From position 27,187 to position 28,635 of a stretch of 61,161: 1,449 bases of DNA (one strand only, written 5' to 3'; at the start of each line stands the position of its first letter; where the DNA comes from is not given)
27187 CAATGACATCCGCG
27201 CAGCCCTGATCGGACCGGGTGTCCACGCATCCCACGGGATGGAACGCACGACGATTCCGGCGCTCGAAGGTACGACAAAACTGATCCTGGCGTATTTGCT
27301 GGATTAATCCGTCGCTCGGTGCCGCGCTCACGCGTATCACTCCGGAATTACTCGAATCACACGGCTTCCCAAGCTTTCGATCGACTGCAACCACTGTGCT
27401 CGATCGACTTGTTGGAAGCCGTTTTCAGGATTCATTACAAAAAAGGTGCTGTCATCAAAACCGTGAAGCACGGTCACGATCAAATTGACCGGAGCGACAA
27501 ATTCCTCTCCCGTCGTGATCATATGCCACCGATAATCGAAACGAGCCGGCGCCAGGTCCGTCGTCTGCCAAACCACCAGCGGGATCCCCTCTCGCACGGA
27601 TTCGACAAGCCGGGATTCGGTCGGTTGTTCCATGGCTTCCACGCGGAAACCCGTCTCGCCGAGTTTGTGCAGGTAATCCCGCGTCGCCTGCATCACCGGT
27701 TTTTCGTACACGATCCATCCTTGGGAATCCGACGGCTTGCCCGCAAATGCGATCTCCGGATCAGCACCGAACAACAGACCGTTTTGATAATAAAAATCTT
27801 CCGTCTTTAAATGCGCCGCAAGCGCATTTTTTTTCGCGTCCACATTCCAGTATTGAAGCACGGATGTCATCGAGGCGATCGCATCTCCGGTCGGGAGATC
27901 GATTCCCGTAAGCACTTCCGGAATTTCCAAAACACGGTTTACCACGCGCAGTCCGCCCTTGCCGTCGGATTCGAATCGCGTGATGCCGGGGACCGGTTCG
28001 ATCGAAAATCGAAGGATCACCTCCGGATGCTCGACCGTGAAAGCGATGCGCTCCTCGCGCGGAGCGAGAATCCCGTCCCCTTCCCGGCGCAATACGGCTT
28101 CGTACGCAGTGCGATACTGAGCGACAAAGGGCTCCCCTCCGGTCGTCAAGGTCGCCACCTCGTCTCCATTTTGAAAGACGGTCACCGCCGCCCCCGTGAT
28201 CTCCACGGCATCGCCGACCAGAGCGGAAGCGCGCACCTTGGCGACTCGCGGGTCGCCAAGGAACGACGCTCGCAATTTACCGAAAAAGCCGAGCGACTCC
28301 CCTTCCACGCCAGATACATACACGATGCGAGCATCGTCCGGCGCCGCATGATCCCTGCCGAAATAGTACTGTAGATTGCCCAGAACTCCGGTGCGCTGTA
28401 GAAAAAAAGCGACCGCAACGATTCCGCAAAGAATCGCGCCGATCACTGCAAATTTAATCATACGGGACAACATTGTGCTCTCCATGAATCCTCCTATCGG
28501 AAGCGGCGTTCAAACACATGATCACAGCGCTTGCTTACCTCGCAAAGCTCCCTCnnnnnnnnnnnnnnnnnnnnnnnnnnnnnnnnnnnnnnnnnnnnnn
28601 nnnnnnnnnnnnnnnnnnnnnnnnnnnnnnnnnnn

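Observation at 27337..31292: Divergent MurE paralogue + large GNAT + membrane-anchored C39-like protein: candidate unrecognised peptide-ligation / cell-envelope modification module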

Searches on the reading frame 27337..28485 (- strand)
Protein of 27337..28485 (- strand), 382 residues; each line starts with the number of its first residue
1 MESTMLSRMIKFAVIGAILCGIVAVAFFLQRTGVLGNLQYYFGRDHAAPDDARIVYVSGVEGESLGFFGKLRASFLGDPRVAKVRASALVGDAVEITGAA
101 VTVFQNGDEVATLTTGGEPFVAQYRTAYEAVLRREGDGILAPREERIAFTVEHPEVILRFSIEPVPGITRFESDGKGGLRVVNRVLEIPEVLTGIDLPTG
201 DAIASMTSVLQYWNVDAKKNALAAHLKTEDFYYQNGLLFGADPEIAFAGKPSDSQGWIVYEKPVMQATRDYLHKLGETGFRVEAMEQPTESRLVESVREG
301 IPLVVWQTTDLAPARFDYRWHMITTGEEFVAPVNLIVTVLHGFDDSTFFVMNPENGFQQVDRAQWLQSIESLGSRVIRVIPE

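Call 3: search_protein_families(library=pfam, proteins=[window:27337-28485:-], max_evalue=0.1)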
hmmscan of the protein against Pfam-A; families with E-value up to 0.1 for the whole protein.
window:27337-28485:- (382 aa): 1 family
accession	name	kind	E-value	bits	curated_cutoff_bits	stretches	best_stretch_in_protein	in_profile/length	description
PF13529.12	Peptidase_C39_2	-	1.2e-11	45.8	24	1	198-353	13-142/143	Peptidase_C39 like family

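Call 4: search_protein_families(library=ncbifam, proteins=[window:27337-28485:-], max_evalue=0.1)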
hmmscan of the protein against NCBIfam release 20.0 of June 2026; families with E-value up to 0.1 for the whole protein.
window:27337-28485:- (382 aa): 0 families

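Call 18: search_solved_structures(query=window:27337-28485:-, max_evalue=1, show_alignments=1)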
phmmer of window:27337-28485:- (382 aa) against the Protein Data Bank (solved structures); distinct sequences matched with E-value up to 1: 1.
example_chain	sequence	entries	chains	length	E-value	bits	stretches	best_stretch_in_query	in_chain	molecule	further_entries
3erv_A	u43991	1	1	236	1.6e-06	30.6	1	189-379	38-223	putative C39-like peptidase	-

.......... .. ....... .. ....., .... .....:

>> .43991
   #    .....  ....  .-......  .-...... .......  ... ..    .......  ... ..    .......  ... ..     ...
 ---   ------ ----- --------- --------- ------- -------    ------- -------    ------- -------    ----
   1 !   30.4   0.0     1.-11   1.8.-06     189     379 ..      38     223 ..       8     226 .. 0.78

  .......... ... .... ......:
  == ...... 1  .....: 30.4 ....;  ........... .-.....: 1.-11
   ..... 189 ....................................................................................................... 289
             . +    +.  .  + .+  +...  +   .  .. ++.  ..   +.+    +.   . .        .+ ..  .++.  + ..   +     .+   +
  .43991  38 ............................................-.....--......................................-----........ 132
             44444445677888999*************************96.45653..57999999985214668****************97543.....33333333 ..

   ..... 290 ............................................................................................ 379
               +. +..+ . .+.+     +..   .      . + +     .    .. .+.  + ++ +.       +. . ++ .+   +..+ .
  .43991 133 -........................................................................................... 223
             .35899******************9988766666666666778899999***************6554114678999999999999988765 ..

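Call 47: find_homologous_proteins(query=window:27337-28485:-, max_evalue=0.001)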
Query window:27337-28485:- (382 aa): 1 proteins with E <= 0.001 among 8000 candidates.
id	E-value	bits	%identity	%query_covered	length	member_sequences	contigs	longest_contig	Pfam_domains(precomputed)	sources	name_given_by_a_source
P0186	1.3e-249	845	99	100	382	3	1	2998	PF13529.14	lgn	-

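Call 57: search_protein_representatives(protein=window:27337-28485:-)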
Query: 382 residues. Proteins with E-value up to 0.001 (for the whole library): 1227; up to 1e-10: 276; up to 1e-30: 9. The best 150 are listed.
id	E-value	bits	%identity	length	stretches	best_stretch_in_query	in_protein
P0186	4.3e-250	845.3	99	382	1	1-382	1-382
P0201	1.9e-62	227.8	37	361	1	92-381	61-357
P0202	3.2e-45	171.2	43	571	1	182-379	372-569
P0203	3.5e-37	144.7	30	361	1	81-379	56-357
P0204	3.3e-35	138.2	34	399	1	147-377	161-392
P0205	1.0e-31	126.7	30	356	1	140-380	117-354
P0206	2.4e-31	125.5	30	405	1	116-380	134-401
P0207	3.5e-31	125.0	34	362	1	146-377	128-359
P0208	7.5e-31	123.9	35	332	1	185-377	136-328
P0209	1.2e-30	123.2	26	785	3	186-356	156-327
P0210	2.4e-29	118.9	31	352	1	84-380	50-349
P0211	7.0e-29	117.4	31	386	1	107-377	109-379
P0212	8.2e-29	117.2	31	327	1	131-378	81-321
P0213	3.1e-28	115.3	34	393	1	175-379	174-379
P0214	4.7e-28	114.7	31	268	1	161-377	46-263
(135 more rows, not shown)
